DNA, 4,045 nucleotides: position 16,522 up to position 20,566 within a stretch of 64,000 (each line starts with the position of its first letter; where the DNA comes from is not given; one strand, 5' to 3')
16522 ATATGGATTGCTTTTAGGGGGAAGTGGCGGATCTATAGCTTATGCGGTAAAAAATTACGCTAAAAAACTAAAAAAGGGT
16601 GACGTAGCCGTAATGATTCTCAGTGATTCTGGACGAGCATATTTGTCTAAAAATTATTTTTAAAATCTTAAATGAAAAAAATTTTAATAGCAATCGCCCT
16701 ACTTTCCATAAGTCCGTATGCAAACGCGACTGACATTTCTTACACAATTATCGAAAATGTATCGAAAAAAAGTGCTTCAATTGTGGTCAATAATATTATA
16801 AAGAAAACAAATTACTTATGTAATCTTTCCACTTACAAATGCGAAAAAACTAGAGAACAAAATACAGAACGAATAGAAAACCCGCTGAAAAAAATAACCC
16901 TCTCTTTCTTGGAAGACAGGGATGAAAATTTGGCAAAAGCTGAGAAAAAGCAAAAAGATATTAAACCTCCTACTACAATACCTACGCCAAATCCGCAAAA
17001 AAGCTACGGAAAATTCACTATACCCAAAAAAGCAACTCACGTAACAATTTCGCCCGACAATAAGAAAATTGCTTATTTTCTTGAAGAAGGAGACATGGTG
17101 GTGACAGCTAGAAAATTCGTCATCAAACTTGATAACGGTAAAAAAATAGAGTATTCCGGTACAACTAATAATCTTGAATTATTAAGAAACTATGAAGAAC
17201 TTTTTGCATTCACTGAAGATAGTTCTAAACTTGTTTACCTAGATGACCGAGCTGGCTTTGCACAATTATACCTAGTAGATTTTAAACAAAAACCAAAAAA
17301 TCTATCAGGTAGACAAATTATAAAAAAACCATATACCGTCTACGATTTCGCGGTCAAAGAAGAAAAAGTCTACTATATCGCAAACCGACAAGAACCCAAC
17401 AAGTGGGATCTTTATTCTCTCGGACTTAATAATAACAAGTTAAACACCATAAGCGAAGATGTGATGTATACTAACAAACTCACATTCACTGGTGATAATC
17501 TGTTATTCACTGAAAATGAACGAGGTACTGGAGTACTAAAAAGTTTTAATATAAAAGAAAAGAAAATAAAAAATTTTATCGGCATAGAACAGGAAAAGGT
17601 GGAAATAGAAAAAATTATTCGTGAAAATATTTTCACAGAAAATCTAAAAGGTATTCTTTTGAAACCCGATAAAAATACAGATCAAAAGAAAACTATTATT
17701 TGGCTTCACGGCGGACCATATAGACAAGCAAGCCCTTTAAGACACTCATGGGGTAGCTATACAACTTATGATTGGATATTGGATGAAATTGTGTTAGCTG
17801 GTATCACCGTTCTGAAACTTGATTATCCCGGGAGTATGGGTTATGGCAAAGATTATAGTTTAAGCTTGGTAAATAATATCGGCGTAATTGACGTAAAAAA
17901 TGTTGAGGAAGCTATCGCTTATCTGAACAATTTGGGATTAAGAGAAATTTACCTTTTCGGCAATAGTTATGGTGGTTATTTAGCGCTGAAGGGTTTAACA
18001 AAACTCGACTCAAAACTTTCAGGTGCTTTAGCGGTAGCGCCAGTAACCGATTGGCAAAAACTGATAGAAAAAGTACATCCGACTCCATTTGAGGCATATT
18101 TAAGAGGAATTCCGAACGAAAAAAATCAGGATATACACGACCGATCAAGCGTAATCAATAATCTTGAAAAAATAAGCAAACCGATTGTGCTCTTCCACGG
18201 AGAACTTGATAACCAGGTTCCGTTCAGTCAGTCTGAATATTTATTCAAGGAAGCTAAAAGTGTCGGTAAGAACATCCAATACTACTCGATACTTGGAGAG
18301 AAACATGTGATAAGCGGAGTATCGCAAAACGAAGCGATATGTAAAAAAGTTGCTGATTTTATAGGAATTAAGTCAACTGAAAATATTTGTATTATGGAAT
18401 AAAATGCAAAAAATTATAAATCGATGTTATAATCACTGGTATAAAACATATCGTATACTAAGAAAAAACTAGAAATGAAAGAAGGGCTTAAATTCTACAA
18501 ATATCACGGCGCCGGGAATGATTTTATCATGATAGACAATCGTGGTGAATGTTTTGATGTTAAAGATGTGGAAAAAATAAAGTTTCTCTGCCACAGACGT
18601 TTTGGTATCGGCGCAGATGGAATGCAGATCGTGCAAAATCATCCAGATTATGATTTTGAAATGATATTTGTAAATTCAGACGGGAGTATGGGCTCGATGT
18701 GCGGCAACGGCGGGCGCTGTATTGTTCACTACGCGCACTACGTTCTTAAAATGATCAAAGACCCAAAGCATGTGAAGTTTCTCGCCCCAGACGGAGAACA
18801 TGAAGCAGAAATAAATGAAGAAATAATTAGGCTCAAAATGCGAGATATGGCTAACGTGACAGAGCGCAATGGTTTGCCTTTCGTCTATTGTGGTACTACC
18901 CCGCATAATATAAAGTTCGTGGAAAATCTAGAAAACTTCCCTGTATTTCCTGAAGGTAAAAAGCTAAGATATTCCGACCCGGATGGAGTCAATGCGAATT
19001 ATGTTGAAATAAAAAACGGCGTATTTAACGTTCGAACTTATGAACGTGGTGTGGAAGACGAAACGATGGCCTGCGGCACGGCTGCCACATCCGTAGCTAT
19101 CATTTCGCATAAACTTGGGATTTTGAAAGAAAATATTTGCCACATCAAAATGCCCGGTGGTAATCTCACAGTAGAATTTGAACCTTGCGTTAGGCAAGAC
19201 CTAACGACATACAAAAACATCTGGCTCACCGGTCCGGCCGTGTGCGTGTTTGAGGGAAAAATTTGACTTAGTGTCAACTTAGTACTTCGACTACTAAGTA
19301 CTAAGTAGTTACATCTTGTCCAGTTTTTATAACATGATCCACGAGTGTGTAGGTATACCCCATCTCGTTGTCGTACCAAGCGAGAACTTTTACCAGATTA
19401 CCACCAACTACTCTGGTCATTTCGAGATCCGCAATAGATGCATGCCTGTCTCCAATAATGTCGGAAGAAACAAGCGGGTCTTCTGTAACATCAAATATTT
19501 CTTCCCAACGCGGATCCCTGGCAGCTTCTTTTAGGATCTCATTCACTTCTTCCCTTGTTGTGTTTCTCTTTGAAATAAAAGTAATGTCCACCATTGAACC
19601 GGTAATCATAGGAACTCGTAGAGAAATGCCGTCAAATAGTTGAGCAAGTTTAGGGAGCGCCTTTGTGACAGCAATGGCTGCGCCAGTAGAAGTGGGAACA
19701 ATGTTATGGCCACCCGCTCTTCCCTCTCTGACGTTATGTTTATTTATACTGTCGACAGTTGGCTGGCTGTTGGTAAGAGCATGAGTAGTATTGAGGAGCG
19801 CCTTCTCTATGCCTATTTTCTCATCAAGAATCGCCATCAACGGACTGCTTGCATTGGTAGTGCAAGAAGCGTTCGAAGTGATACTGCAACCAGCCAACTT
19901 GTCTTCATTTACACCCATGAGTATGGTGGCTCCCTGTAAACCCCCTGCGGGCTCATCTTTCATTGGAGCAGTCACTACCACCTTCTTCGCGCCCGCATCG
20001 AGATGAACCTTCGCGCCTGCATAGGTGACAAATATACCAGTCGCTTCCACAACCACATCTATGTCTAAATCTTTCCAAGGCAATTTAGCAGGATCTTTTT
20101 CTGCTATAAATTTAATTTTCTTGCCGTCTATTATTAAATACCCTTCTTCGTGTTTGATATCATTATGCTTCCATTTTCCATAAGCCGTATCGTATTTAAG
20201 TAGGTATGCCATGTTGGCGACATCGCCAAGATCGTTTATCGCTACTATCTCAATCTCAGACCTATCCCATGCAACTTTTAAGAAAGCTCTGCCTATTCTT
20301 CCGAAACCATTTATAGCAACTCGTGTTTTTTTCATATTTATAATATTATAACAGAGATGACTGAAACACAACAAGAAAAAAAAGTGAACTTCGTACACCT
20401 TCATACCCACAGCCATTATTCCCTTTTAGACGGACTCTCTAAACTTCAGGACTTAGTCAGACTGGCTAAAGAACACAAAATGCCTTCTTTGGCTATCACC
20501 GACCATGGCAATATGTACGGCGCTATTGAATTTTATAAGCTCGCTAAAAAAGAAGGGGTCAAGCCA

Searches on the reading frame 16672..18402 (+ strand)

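Call 17: search_protein_families(library=pfam, proteins=[window:16672-18402:+], max_evalue=0.001)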
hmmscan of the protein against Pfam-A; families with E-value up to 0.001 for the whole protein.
window:16672-18402:+ (576 aa): 7 families
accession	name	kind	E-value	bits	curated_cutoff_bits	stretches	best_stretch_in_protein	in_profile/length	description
PF00326.27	Peptidase_S9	-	3e-27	95.9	22.6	1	374-564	11-206/213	Prolyl oligopeptidase family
PF12146.15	Hydrolase_4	-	9.1e-10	38.7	27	1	363-466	17-118/239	Serine aminopeptidase, S33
PF20434.5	BD-FAE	-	7e-09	35.9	26.8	1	331-526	5-213/215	BD-FAE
PF00930.27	DPPIV_N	-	3.9e-08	32.9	22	1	178-263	240-326/354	Dipeptidyl peptidase IV (DPP IV) N-terminal region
PF12697.13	Abhydrolase_6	-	8.6e-07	30.3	26.3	1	342-470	1-97/217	Alpha/beta hydrolase family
PF07676.18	PD40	-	0.0004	20.7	20.9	0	174-200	10-37/38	WD40-like Beta Propeller Repeat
PF00561.26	Abhydrolase_1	-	0.0006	20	25.8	0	343-472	4-123/245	alpha/beta hydrolase fold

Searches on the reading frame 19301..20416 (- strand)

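Call 25: search_protein_families(library=pfam, proteins=[window:19301-20416:-], max_evalue=0.01)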
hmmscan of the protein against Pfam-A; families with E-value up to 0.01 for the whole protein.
window:19301-20416:- (371 aa): 2 families
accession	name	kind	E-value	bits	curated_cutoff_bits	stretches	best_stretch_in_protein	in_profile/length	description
PF02800.25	Gp_dh_C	-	1.5e-49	168.1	24.4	1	192-348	3-158/158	Glyceraldehyde 3-phosphate dehydrogenase, C-terminal domain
PF00044.30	Gp_dh_N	-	4.7e-38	130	31.7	1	32-131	2-100/101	Glyceraldehyde 3-phosphate dehydrogenase, NAD binding domain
